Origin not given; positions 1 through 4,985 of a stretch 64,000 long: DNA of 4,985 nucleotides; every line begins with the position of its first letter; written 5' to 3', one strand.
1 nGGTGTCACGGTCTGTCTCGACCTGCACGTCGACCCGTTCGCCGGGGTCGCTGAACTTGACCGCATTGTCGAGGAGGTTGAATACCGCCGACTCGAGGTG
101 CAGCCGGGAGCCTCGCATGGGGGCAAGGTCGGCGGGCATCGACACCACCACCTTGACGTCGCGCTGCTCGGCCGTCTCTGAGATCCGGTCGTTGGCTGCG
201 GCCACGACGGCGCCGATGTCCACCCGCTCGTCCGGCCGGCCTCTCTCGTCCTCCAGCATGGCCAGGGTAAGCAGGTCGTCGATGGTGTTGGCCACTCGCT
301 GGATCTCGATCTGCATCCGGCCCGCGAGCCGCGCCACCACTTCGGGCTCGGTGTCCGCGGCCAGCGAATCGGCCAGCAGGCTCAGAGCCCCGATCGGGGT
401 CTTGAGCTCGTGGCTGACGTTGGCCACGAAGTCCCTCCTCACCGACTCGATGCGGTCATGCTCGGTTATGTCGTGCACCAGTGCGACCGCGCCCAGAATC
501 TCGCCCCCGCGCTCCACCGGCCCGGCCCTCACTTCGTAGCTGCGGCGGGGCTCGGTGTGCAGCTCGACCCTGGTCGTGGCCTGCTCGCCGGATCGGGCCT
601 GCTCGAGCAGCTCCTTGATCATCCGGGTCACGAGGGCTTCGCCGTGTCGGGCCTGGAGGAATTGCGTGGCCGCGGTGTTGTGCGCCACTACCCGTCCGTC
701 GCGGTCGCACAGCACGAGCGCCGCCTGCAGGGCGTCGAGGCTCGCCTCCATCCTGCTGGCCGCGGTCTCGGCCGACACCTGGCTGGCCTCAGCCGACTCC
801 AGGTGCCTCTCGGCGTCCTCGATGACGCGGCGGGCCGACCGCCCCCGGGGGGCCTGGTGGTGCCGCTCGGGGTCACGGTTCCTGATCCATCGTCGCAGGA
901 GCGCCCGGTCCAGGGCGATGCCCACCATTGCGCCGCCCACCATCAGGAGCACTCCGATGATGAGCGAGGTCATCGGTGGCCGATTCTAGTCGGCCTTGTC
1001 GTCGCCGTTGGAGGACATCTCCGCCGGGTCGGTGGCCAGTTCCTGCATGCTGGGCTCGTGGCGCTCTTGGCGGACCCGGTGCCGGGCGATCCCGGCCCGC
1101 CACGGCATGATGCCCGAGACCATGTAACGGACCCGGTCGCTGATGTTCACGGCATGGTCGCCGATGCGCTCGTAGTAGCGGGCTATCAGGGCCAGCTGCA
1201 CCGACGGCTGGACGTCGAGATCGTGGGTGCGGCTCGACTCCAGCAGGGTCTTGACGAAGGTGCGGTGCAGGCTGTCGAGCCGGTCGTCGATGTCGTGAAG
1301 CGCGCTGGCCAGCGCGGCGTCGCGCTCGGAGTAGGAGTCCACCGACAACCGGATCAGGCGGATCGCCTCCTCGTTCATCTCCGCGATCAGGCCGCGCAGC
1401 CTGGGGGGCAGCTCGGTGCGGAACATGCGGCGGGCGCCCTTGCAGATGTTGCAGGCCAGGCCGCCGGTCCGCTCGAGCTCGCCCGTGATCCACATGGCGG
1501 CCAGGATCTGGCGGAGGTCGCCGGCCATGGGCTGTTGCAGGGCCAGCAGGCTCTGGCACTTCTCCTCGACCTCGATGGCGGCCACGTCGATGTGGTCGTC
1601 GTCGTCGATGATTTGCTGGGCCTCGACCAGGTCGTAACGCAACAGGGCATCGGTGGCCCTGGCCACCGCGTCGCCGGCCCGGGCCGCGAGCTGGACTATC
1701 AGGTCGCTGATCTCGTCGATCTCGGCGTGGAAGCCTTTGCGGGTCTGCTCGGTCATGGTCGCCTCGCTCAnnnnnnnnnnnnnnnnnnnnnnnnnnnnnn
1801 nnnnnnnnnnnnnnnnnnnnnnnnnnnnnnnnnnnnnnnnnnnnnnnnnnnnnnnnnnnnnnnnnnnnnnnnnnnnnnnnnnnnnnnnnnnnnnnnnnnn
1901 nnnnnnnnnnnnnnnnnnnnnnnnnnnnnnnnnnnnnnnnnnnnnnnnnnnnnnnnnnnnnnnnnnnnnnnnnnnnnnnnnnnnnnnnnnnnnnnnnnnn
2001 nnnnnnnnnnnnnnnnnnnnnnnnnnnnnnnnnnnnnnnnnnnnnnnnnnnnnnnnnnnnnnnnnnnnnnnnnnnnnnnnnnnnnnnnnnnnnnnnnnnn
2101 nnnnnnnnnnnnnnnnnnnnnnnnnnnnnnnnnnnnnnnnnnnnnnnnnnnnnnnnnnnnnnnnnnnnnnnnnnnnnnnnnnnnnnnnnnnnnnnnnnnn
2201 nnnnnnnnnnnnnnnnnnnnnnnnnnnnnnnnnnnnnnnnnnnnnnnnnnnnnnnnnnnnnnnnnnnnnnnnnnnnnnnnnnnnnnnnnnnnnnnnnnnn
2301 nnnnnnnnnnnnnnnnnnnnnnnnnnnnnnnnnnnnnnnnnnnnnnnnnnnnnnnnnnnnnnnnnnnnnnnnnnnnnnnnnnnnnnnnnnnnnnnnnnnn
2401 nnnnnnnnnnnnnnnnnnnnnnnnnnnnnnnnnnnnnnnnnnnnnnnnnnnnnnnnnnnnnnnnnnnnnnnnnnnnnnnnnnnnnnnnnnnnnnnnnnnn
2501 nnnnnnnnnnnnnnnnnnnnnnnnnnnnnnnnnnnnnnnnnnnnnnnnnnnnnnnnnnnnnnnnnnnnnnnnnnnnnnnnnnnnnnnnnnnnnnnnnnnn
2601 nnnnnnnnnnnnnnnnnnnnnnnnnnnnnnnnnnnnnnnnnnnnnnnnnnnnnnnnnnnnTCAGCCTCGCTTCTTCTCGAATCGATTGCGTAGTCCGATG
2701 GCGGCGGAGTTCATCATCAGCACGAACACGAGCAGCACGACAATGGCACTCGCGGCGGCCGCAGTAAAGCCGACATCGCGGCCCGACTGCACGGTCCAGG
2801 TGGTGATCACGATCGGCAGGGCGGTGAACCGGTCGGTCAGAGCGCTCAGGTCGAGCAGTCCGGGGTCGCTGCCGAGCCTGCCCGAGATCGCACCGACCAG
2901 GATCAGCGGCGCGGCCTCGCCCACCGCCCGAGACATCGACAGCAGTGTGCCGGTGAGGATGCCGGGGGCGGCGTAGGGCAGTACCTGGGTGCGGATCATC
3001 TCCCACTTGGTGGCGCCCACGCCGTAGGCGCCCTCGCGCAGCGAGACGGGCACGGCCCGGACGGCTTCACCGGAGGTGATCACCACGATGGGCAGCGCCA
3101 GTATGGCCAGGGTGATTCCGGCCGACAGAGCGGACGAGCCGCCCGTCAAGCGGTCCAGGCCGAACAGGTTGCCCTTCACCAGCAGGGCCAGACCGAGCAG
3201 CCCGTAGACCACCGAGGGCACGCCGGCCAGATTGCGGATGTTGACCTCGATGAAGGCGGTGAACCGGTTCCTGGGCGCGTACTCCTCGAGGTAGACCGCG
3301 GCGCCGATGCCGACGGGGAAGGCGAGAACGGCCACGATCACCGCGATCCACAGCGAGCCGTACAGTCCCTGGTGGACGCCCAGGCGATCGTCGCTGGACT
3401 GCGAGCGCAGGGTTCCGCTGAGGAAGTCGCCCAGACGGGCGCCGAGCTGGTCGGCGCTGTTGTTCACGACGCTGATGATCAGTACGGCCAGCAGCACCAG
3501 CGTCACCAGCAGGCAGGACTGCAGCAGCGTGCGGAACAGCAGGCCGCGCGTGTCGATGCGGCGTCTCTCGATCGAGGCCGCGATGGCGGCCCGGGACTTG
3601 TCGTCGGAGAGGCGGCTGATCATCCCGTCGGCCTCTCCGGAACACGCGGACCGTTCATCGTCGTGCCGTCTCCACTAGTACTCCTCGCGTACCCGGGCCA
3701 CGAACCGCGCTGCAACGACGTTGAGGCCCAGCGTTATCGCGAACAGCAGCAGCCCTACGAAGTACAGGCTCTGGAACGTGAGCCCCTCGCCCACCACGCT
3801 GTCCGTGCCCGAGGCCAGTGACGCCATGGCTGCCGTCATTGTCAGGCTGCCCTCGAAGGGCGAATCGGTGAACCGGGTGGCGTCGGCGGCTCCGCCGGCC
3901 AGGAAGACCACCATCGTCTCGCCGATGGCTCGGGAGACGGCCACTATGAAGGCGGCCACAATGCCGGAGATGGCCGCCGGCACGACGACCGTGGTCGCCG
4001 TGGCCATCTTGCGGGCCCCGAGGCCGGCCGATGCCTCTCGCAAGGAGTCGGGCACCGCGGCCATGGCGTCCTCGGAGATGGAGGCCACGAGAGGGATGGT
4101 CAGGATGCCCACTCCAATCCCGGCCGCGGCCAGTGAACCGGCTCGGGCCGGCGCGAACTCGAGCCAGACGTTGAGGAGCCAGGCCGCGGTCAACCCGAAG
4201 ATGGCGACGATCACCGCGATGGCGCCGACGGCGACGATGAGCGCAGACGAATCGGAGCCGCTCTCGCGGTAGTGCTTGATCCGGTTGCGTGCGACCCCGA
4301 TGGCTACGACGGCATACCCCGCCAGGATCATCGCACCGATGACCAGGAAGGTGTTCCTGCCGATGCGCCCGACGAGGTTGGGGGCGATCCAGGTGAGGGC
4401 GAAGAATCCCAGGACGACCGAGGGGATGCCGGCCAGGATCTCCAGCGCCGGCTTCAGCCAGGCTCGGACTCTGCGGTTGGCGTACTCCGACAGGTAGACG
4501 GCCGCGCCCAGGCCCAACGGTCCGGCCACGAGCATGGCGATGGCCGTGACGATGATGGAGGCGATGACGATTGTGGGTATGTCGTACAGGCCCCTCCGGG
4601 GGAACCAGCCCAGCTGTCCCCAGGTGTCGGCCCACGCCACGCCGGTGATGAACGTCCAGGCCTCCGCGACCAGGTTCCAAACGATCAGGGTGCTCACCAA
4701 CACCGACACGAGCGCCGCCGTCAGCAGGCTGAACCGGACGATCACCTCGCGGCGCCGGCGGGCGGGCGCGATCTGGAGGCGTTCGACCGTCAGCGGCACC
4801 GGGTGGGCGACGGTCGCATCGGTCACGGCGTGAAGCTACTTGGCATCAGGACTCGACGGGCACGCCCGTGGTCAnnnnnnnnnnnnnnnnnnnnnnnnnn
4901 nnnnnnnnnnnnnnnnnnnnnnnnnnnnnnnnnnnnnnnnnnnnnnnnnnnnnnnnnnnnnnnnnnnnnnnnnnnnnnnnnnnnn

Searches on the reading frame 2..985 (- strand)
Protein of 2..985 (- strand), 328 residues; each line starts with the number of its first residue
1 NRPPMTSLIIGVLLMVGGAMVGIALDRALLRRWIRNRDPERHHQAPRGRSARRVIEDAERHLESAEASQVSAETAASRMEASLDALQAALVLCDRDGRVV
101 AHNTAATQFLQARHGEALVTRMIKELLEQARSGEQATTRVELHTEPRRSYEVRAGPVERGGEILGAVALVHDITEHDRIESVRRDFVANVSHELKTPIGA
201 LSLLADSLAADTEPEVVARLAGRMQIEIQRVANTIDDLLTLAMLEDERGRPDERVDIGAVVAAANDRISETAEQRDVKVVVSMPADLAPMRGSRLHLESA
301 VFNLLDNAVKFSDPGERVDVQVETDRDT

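Call 42: search_protein_families(library=pfam, proteins=[window:2-985:-], max_evalue=0.001)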
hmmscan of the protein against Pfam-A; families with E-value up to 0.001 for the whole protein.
window:2-985:- (328 aa): 7 families
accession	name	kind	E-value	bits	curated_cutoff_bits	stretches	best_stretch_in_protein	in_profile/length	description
PF00512.31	HisKA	-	1.7e-13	50.8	26.9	1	183-246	2-65/66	His Kinase A (phospho-acceptor) domain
PF08448.16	PAS_4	-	1.8e-09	38.2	23.1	1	83-176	1-108/110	PAS fold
PF00989.32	PAS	-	1.2e-05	25.7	22.6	1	78-156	2-81/113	PAS fold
PF02518.31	HATPase_c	-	0.00016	22.5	26.4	0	294-324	3-33/111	Histidine kinase-, DNA gyrase B-, and HSP90-like ATPase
PF12860.13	PAS_7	-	0.00036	21.1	27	0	116-180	56-114/115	PAS fold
PF13426.13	PAS_9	-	0.00063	20.4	27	0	89-175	3-103/103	PAS domain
PF13188.13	PAS_8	-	0.00072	19.8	21.8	0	78-130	2-50/65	PAS domain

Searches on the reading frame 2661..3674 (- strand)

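Call 42: search_protein_families(library=pfam, proteins=[window:2661-3674:-], max_evalue=0.001)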
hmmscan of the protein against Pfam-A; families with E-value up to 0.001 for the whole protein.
window:2661-3674:- (337 aa): 1 family
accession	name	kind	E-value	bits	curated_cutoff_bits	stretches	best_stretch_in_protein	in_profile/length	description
PF00528.27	BPD_transp_1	-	1.5e-14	54.6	26.4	1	120-319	3-171/184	Binding-protein-dependent transport system inner membrane component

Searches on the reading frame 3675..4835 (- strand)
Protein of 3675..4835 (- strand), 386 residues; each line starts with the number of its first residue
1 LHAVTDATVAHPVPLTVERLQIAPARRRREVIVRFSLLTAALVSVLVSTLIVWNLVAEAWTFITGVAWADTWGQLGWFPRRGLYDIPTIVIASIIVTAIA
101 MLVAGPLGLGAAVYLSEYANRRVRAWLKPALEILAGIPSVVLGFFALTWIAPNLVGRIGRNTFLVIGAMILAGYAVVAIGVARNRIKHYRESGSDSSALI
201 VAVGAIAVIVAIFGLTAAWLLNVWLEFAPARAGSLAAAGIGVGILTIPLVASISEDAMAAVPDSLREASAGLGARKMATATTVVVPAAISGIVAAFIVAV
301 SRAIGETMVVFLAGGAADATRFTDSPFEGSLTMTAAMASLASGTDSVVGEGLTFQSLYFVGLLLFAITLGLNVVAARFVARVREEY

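Call 42: search_protein_families(library=pfam, proteins=[window:3675-4835:-], max_evalue=0.001)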
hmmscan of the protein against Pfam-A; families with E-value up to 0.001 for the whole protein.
window:3675-4835:- (386 aa): 1 family
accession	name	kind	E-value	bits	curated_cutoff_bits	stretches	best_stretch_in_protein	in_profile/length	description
PF00528.27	BPD_transp_1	-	6.6e-09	36.2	26.4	1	209-383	24-183/184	Binding-protein-dependent transport system inner membrane component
